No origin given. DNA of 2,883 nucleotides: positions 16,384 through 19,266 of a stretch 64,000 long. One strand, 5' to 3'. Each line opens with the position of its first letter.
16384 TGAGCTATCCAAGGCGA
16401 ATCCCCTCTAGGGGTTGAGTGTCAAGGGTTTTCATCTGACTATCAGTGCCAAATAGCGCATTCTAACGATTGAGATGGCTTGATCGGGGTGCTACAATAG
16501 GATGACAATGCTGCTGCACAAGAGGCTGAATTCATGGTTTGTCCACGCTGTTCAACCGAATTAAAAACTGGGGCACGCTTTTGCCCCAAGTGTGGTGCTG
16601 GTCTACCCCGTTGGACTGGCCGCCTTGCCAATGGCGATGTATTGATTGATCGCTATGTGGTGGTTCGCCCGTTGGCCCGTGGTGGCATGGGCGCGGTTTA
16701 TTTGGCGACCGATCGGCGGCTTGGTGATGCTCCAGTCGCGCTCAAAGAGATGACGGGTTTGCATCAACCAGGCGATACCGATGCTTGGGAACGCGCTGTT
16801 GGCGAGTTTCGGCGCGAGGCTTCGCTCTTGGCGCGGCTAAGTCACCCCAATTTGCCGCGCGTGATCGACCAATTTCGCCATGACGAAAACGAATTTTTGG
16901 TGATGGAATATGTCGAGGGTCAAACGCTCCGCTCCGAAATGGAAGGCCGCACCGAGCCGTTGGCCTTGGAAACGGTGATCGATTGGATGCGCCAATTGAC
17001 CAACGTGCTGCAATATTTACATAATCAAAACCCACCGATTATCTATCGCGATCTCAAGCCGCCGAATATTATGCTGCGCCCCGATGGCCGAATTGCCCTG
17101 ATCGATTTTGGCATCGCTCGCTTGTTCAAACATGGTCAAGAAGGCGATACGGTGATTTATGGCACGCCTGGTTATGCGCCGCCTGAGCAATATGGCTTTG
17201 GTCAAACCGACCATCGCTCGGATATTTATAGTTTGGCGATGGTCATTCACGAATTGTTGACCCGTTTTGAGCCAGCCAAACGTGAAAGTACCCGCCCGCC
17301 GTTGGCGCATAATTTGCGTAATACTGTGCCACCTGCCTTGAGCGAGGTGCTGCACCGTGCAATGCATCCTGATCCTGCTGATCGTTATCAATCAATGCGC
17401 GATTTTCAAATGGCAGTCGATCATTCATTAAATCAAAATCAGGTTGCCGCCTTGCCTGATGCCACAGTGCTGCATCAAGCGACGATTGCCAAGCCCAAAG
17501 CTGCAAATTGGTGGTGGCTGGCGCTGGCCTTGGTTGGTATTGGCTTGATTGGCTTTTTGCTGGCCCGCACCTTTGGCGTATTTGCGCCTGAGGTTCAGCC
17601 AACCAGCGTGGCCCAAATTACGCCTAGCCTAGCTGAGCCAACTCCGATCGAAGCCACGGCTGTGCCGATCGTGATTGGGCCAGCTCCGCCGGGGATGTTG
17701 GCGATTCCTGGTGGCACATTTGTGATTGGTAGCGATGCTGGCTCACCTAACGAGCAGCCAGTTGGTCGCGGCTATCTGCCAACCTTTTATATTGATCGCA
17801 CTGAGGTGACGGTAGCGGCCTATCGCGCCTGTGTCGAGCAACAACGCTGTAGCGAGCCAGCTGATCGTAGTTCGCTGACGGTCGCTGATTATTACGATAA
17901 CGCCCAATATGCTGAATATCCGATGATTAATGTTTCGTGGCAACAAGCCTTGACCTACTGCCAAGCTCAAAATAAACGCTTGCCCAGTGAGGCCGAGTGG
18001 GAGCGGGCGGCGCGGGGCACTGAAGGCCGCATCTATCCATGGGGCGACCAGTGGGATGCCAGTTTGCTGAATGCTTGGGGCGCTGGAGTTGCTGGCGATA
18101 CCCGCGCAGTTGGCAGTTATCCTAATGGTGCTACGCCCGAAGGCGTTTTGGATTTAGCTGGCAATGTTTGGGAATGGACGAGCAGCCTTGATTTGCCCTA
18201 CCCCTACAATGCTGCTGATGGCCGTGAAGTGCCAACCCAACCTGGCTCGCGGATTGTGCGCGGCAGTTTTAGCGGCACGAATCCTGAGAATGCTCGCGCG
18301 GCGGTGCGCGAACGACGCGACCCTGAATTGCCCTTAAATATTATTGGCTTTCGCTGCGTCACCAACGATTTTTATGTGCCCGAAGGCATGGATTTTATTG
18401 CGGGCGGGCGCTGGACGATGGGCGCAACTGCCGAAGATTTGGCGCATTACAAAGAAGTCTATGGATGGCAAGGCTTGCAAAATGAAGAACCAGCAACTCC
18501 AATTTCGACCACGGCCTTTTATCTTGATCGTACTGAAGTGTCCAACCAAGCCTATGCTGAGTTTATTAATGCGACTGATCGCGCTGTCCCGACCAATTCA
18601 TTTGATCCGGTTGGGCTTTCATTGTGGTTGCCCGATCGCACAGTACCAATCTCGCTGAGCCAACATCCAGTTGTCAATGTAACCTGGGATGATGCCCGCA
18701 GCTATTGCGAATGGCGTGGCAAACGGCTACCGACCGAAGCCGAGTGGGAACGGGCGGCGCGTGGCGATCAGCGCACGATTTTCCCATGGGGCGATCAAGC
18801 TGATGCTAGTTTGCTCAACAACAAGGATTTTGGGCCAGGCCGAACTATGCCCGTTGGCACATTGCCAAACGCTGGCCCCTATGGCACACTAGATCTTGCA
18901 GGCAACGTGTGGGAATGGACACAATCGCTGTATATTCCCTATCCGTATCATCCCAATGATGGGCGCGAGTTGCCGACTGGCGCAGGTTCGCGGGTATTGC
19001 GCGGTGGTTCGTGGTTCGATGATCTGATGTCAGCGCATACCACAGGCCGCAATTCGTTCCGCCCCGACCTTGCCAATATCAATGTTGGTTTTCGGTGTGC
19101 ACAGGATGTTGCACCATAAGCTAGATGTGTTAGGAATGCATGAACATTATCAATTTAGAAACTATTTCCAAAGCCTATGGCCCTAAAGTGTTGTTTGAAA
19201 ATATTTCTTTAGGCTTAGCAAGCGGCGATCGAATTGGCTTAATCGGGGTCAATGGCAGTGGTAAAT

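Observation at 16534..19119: Ser/Thr kinase carrying two tandem extracytoplasmic FGE-sulfatase domains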

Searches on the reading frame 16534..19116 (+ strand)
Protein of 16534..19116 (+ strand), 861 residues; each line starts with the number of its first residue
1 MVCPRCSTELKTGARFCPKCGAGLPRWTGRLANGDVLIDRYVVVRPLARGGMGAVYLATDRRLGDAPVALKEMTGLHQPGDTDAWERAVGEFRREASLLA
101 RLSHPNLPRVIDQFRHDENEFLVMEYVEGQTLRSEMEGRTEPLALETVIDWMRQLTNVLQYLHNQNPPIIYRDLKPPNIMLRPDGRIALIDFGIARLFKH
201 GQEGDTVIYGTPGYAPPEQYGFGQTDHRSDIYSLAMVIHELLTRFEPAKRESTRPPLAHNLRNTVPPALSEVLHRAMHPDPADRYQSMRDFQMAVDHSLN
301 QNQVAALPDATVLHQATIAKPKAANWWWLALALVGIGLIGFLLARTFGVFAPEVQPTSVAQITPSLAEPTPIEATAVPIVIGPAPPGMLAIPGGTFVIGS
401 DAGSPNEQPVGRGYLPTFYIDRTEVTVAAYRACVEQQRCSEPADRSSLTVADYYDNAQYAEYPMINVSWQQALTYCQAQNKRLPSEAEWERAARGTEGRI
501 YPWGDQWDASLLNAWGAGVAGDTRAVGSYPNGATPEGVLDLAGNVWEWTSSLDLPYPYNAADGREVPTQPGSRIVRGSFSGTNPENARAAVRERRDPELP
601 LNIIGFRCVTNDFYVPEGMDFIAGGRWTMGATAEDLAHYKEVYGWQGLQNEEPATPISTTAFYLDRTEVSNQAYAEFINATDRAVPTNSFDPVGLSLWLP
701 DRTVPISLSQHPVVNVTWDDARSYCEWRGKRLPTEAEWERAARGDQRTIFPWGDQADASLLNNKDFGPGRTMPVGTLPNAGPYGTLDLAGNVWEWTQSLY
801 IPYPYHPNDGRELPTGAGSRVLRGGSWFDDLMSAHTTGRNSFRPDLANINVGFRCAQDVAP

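Call 3: search_protein_families(library=pfam, proteins=[window:16534-19116:+], max_evalue=0.1)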
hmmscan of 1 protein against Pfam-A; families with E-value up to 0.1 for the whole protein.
window:16534-19116:+ (861 aa): 12 families
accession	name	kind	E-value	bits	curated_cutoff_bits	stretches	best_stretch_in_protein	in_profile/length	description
PF03781.23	FGE-sulfatase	-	3.4e-99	332.1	23.3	2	619-856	5-254/255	Sulfatase-modifying factor enzyme 1-like domain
PF00069.31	Pkinase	-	3.8e-40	138.4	31.7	1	41-272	1-239/263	Protein kinase domain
PF07714.23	PK_Tyr_Ser-Thr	-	1.1e-24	87.6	23.1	1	45-284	5-248/258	Protein tyrosine and serine/threonine kinase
PF01636.29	APH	-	4.6e-08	33.6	23.2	2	148-196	154-198/239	Phosphotransferase enzyme family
PF13240.11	Zn_Ribbon_1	-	1.5e-07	31.4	25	1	3-24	2-23/23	zinc-ribbon domain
PF03109.22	ABC1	-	3.6e-06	26.7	22.9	1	99-200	124-219/244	ABC1 atypical kinase-like domain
PF13248.11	Zn_ribbon_3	-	7.2e-05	22.6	27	1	3-24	5-26/26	zinc-ribbon domain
PF12773.13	DZR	-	0.00015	22.3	27.3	1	3-22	1-20/45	Double zinc ribbon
PF24463.1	DUF7577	-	0.00072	19.6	28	1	2-25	4-27/27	Domain of unknown function (DUF7577)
PF10571.15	UPF0547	-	0.045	14.3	29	1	3-21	3-21/26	Uncharacterised protein family UPF0547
PF17032.10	Zn_ribbon_15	-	0.068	14.4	28.9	0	2-21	54-73/73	zinc-ribbon family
PF18912.6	DZR_2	-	0.079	13.2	27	0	2-24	23-46/56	Double zinc ribbon domain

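Call 4: search_protein_families(library=ncbifam, proteins=[window:16534-19116:+], max_evalue=0.1)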
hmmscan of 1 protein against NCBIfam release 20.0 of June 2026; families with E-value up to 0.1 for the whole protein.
window:16534-19116:+ (861 aa): 31 families (the best 25 are shown)
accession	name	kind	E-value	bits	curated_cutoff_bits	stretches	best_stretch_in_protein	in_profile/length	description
NF033483.0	PknB_PASTA_kin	equivalog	1.8e-59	202.3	450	1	34-307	2-277/563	Stk1 family PASTA domain-containing Ser/Thr kinase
NF041186.1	SenA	equivalog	5.4e-55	187.3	420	3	648-856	190-381/382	selenoneine synthase SenA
TIGR03440.2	egtB_TIGR03440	equivalog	6.3e-50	170.5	360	2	709-856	272-413/413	ergothioneine biosynthesis protein EgtB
TIGR03525.2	GldK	equivalog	4.1e-44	151.5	350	4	709-859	218-407/408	T9SS ring complex lipoprotein PorK/GldK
NF047741.1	antiphage_MADS6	equivalog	2.3e-40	138.7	460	2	30-165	486-610/612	methylation-associated defense system protein kinase MAD6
NF038150.1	lanthi_synth_IV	equivalog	5.8e-40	137.4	650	1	35-301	185-459/851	class IV lanthionine synthetase LanL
NF052427.1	StpK7MSMEG_1200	equivalog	1.8e-32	112.6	900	1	41-413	9-382/601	serine/threonine protein kinase StpK7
NF038151.1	lanthi_synth_III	equivalog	1.6e-26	93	575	1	40-247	221-428/833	class III lanthionine synthetase LanKC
TIGR03903.1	TOMM_kin_cyc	equivalog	3.2e-23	81.6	705.75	1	68-259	6-200/1267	TOMM system kinase/cyclase fusion protein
NF051459.1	pyoverdine_PvdO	equivalog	4.2e-23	81.8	500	2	650-858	58-279/280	dihydropyoverdine dehydrogenase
NF009651.0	PRK13184.1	equivalog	4.3e-23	81.2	839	1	38-300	1-292/932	serine/threonine-protein kinase PknD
NF033442.0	BREX_PglW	equivalog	5.7e-18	64.1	990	2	33-247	506-709/1391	BREX system serine/threonine kinase PglW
TIGR04344.1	ovoA_Nterm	equivalog_domain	1.9e-17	63.3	400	2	714-855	298-443/444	5-histidylcysteine sulfoxide synthase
TIGR03524.1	GldJ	equivalog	4.1e-15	55.4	458.2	2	615-687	57-119/559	gliding motility lipoprotein GldJ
NF058632.1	SerThrKinPrkT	equivalog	1.2e-10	40.9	280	1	31-301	13-264/322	serine/threonine protein kinase PrkT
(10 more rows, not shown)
